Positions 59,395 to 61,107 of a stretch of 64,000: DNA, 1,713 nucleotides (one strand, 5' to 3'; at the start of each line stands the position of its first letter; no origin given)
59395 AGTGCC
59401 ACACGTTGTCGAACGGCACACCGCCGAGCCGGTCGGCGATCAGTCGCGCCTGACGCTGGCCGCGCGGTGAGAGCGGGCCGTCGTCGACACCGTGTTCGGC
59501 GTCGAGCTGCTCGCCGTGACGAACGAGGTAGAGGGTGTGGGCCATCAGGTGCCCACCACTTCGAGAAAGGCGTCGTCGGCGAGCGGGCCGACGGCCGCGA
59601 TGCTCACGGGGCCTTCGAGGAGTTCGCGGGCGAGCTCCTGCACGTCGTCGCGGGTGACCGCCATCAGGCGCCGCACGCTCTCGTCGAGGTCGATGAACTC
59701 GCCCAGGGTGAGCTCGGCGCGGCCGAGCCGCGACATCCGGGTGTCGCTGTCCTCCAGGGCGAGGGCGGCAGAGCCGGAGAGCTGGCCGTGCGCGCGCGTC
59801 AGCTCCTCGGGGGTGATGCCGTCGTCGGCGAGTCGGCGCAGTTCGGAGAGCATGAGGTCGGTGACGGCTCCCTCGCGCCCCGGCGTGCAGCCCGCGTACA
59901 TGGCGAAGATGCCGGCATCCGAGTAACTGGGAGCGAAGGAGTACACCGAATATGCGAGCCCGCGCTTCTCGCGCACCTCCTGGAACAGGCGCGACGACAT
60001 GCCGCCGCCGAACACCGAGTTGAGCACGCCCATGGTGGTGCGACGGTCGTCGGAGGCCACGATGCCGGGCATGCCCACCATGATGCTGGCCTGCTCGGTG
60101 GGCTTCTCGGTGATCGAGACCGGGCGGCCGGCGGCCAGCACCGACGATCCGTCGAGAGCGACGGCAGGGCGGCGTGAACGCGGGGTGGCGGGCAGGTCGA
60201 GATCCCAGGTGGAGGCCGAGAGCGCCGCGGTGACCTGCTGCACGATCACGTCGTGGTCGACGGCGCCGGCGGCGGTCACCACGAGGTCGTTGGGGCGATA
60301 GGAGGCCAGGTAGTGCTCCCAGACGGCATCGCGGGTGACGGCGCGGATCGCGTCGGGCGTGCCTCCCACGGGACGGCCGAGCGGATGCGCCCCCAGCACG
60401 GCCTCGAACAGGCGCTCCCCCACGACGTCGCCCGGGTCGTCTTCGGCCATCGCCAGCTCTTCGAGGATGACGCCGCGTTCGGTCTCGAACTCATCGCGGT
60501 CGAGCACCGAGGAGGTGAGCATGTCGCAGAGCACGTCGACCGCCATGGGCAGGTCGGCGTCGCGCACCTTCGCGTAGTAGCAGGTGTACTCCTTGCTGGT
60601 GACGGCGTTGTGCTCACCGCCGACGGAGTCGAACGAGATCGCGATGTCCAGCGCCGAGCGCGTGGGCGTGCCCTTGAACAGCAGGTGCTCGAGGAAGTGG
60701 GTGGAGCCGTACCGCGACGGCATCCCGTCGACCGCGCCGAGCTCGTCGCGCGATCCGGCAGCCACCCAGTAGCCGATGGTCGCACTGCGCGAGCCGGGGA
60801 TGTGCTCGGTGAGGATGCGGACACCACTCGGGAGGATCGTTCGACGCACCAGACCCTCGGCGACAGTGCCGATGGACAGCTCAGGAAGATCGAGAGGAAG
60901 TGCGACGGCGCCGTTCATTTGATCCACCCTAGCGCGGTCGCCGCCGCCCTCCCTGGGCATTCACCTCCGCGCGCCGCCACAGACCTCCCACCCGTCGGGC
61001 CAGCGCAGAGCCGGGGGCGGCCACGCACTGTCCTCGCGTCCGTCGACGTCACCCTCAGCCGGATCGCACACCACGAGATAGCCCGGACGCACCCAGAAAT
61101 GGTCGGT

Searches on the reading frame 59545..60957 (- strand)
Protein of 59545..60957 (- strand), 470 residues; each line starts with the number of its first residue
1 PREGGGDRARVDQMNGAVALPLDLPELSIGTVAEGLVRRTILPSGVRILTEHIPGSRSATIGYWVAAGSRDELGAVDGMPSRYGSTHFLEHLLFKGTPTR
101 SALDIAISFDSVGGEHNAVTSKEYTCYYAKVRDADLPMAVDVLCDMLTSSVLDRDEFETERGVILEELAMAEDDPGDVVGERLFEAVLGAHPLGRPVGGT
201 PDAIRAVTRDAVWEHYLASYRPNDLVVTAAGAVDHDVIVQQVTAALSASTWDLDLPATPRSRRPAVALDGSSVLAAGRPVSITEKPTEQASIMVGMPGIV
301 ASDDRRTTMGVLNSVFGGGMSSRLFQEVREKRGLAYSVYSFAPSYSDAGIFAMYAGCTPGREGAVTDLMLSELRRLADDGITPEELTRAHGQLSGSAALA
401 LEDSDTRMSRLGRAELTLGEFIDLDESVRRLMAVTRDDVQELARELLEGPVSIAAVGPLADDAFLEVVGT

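Call 78: search_protein_families(library=pfam, proteins=[window:59545-60957:-], max_evalue=0.00001)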
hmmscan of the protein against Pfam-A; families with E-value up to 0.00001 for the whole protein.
window:59545-60957:- (470 aa): 2 families
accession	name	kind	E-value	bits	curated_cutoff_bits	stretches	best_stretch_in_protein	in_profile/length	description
PF05193.26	Peptidase_M16_C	-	3.9e-37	128.3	23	1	207-390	2-178/181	Peptidase M16 inactive domain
PF00675.25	Peptidase_M16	-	1.4e-32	113.1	22.3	1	47-200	1-148/149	Insulinase (Peptidase family M16)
